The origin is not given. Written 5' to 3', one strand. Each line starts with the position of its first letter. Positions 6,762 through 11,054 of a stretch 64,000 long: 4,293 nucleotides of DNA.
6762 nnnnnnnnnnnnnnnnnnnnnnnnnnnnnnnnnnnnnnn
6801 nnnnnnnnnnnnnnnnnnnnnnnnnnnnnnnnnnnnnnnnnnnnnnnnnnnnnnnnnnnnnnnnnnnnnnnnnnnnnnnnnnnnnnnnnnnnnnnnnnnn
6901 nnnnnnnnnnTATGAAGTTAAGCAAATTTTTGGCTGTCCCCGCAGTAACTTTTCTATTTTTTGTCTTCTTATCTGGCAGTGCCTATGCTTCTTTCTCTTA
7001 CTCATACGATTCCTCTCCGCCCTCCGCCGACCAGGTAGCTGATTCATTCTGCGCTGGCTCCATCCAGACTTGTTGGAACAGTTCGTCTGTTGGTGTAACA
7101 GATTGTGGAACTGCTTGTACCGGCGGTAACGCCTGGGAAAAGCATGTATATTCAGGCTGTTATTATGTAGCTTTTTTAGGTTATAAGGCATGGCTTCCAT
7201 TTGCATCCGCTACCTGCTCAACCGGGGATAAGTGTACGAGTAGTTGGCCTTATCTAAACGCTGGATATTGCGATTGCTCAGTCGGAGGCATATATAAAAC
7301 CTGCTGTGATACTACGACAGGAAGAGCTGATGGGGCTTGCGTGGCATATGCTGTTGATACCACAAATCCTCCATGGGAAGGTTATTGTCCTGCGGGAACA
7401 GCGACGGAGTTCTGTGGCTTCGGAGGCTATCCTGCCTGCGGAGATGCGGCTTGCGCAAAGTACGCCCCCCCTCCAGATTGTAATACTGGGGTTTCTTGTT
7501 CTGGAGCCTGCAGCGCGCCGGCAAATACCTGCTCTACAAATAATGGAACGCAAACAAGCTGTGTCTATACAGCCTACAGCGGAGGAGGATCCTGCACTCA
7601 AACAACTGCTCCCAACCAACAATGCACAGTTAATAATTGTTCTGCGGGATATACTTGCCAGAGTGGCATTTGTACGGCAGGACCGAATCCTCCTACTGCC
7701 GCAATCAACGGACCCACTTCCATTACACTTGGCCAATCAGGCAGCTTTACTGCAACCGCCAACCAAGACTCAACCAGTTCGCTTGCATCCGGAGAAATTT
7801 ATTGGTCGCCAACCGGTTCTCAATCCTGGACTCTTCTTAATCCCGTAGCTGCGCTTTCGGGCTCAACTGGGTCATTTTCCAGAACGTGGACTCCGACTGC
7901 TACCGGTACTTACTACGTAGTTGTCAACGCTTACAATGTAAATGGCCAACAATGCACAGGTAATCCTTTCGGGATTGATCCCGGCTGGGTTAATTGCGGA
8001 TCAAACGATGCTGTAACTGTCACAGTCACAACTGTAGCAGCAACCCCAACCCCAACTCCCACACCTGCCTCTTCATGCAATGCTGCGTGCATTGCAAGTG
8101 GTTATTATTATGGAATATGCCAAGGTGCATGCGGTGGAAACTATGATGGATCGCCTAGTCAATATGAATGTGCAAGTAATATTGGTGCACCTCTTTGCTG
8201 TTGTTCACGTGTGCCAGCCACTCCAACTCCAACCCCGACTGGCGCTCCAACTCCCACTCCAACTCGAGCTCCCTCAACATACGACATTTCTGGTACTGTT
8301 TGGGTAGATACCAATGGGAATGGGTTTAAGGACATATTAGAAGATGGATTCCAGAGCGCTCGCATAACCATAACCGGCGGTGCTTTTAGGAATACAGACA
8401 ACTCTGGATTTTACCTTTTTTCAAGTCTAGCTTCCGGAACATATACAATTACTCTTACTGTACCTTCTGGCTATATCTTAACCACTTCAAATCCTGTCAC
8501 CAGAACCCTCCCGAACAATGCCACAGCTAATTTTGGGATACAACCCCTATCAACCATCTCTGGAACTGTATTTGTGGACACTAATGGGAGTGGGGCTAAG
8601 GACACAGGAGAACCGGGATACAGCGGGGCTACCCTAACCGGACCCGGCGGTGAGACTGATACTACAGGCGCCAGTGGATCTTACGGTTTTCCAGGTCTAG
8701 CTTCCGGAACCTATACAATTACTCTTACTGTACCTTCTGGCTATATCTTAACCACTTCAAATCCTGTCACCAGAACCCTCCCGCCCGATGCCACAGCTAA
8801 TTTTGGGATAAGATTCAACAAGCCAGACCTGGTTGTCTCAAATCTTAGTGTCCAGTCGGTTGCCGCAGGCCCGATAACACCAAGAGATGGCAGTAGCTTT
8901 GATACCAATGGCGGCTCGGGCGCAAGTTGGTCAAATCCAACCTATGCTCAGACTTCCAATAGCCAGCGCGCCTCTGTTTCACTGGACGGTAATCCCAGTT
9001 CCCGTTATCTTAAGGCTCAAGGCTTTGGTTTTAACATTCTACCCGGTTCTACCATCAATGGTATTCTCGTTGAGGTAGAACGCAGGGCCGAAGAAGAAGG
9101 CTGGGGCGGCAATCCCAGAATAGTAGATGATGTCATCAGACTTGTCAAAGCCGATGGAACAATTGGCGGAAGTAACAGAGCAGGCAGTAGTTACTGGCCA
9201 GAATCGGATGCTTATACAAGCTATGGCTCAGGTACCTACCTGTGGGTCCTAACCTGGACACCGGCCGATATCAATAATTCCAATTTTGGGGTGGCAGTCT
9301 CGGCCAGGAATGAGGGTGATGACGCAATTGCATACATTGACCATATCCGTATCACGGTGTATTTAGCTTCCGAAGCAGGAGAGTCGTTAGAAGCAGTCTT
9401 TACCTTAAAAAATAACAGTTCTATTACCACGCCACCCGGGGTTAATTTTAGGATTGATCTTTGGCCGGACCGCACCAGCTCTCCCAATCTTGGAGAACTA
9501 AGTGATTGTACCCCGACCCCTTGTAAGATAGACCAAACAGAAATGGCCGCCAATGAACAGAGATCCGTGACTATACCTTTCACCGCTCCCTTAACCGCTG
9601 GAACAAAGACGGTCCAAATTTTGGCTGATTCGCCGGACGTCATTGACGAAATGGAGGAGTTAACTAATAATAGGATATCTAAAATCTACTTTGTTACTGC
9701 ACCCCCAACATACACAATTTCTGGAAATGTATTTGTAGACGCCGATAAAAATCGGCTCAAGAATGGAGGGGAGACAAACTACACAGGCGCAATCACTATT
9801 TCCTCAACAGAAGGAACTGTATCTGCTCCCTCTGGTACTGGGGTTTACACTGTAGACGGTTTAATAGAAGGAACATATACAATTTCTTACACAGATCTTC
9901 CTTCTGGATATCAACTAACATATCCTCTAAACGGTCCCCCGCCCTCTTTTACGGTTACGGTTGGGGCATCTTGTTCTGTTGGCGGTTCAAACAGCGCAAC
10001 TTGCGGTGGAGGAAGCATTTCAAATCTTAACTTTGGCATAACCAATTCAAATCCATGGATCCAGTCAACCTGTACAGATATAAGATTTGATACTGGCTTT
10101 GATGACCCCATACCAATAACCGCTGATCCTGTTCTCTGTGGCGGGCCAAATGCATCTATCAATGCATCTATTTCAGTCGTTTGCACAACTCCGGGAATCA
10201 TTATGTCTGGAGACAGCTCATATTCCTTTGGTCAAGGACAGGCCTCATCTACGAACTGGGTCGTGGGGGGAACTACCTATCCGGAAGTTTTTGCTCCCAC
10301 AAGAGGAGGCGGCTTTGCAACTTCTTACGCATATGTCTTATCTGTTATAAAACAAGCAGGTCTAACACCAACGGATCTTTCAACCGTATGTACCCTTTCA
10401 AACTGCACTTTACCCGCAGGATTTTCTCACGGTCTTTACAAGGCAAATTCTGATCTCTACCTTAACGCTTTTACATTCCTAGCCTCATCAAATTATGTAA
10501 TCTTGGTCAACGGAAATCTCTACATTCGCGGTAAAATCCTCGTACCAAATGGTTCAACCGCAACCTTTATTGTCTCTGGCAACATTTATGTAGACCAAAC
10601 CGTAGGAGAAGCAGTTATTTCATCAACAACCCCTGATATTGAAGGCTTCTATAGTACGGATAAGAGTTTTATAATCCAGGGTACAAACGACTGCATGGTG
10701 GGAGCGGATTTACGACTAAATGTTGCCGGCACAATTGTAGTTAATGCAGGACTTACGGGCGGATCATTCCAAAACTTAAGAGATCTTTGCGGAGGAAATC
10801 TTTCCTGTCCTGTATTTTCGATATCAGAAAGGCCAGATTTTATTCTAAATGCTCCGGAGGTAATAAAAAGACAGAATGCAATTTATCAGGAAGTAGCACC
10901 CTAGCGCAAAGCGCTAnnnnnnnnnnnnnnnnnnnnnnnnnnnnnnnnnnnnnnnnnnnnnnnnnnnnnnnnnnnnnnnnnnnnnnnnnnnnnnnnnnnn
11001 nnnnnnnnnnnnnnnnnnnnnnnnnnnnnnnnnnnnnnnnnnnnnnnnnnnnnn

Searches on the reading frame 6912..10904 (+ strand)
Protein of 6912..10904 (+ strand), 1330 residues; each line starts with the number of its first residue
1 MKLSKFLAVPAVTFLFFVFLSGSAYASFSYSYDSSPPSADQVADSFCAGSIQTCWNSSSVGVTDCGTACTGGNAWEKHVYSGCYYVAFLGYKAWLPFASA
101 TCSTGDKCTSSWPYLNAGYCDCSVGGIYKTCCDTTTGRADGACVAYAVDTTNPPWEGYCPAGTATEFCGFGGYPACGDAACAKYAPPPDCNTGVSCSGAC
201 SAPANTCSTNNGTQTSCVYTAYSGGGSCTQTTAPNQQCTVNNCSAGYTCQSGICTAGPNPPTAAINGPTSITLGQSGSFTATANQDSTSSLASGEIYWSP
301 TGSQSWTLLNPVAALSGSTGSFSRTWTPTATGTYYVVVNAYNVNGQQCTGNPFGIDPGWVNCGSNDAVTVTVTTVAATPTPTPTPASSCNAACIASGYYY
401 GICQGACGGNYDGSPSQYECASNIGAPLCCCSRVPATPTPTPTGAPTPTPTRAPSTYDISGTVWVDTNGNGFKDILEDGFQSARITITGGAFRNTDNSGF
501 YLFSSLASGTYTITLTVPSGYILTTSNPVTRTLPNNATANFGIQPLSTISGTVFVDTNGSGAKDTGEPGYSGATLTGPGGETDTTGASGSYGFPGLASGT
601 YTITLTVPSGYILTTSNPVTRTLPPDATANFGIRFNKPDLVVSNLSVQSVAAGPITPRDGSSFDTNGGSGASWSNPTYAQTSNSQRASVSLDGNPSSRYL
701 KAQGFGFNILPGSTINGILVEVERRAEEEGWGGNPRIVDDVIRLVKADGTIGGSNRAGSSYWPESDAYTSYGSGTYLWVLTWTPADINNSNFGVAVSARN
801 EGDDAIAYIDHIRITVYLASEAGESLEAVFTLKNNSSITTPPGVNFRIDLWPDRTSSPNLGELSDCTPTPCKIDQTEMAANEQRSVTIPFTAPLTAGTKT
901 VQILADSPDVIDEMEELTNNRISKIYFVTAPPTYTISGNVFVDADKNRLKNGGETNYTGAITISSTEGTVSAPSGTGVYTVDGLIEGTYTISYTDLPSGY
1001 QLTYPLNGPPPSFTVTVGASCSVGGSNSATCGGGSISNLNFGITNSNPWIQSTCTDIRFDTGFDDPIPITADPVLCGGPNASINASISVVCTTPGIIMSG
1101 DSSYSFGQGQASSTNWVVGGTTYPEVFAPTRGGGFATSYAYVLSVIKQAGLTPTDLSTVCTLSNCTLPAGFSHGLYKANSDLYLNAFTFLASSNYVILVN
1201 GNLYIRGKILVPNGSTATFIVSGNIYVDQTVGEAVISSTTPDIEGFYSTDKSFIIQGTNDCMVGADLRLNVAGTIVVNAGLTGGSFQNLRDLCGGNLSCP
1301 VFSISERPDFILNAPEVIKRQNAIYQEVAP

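Call 3: search_protein_families(library=pfam, proteins=[window:6912-10904:+], max_evalue=1)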
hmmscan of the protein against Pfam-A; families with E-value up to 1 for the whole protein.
window:6912-10904:+ (1330 aa): 10 families
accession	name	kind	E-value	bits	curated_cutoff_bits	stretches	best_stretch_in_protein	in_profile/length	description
PF17210.9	SdrD_B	-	2.1e-25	89.6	29.7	3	459-528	3-77/112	SdrD B-like domain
PF17802.7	SpaA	-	3.3e-08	34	23.1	3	494-533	37-76/91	Prealbumin-like fold domain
PF13620.12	CarboxypepD_reg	-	1.3e-05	25.9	32.3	2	481-541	15-79/82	Carboxypeptidase regulatory-like domain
PF07495.19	Y_Y_Y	-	0.0031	17.8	26.6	0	494-519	24-48/65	Y_Y_Y domain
PF18877.6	SSSPR-51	-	0.024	14.9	27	1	462-492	3-31/48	SSSPR-51 domain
PF10989.13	DUF2808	-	0.039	14.4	25.3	0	864-903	69-107/146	Protein of unknown function (DUF2808)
PF00630.25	Filamin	-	0.14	13.4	26.9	0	299-353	46-92/93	Filamin/ABP280 repeat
PF07705.17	CARDB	-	0.15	12.8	22.7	1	876-922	55-99/101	CARDB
PF20009.4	GEVED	-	0.26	12.6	24.4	1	462-531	3-50/78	GEVED domain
PF22352.2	K319L-like_PKD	-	0.4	11.1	27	0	558-609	17-70/84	K319L-like, PKD domain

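Call 41: search_protein_families(library=ncbifam, proteins=[window:6912-10904:+], max_evalue=0.1)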
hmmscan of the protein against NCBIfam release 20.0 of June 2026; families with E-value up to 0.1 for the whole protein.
window:6912-10904:+ (1330 aa): 2 families
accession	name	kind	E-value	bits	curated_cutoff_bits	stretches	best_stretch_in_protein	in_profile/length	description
NF012181.0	MSCRAMM_SdrD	exception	7.4e-12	43.5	2500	2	456-525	902-976/1379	MSCRAMM family adhesin SdrD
NF000535.3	MSCRAMM_SdrC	exception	8.8e-08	30.6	1700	2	456-530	496-575/963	MSCRAMM family adhesin SdrC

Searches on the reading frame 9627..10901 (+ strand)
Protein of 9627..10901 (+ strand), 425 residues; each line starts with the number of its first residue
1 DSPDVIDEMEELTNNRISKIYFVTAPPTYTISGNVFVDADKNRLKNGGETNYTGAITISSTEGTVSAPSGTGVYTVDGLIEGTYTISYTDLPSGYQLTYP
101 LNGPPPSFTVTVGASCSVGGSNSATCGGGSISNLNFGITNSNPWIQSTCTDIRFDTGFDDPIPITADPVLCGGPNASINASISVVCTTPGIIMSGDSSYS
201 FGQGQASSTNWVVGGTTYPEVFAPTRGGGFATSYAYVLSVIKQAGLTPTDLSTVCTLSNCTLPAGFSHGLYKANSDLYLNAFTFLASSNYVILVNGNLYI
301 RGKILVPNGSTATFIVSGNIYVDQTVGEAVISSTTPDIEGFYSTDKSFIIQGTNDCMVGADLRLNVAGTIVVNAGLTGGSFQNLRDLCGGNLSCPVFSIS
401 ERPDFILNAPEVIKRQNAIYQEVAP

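Call 42: search_solved_structures(query=window:9627-10901:+, max_evalue=1)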
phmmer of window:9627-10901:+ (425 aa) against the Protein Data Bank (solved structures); distinct sequences matched with E-value up to 1: 2.
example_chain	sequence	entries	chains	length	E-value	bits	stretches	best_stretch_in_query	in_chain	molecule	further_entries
8bdw_A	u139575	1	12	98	0.027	17.1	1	70-114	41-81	Cell surface adherence protein,collagen-binding domain, LPXTG-motif cell wall anchor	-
4od4_A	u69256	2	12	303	0.18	14.4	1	38-204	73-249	4-hydroxybenzoate octaprenyltransferase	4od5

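Call 47: find_homologous_proteins(query=window:9627-10901:+, max_evalue=0.00001)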
Query window:9627-10901:+ (425 aa): 229 proteins with E <= 0.00001 among 8000 candidates; the best 120 are listed.
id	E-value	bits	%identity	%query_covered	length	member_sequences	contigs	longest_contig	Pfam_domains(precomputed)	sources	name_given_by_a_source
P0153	9.3e-139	482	53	100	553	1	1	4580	PF17210.10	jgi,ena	-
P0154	1.6e-137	477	50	94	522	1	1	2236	PF17802.8,PF17210.10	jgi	-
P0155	1.5e-133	464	58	97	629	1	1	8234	-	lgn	-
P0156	1.9e-132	461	58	97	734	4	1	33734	-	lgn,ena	-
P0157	6.5e-130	452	58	95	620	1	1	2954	-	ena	-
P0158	2.3e-129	451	58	93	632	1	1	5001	-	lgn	-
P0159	1.6e-126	441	59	92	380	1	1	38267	-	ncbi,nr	ncbi:MAG TPA: hypothetical protein VKC89_01055 [Patescibacteria group bacterium]|nr:hypothetical pro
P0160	2.9e-126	440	56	93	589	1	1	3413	PF17210.10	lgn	-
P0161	1.2e-125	438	57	93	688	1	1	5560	PF17210.10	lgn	-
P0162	2.9e-124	434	57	93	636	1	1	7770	-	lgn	-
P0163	3.8e-124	433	47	93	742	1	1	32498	PF13715.13,PF16371.13,PF17802.8,PF13620.13,PF22904.4,PF17210.10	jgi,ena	jgi:hypothetical protein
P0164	6.8e-122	426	48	93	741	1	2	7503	PF13715.13,PF17802.8,PF13620.13,PF22904.4,PF17210.10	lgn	-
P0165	1.4e-121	425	53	93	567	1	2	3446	PF13620.13,PF22904.4,PF17210.10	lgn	-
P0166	3.7e-121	424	51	94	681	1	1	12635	PF13620.13,PF17210.10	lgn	-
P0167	6.2e-118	413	50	98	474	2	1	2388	PF17802.8,PF17210.10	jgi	-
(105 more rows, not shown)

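Call 57: predict_structure(alignment_id=A5)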
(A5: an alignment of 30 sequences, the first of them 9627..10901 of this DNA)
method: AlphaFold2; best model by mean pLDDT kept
length: 425 residues; sequences in the alignment: 30
mean_pLDDT: 85.2   pTM: 0.79
mean pLDDT of the five models: 85.2, 83.8, 83.4, 82.6, 81.5
residues with pLDDT >= 90: 213; 70-90: 156; 50-70: 30; < 50: 26
segments of 3 or more residues with pLDDT < 50: 1-15, 416-425
pLDDT, mean of each block of 10 residues (from residue 1): 45 53 86 92 86 92 85 94 95 88 90 94 94 93 87 82 83 86 70 84 83 74 56 88 92 98 96 98 96 98 96 97 95 92 96 84 94 89 84 86 82 51 35
secondary structure, 60 per line:
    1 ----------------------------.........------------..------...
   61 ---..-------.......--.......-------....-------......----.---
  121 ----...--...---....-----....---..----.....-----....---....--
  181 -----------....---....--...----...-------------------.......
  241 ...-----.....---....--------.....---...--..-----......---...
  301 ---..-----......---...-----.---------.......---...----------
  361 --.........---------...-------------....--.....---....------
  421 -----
elements in order: E29-37 E58-60 E73-79 E82-88 E96-99 E107-112 E125-127 E130-132 E136-139 E145-148 E158-162 H168-171 E175-178 E192-195 E199-202 E205-207 E212-214 H234-243 E269-273 E277-279 E289-294 E298-300 E311-316 E320-322 E338-344 E348-350 E363-371 E381-383 E397-400 H403-407 H411-414
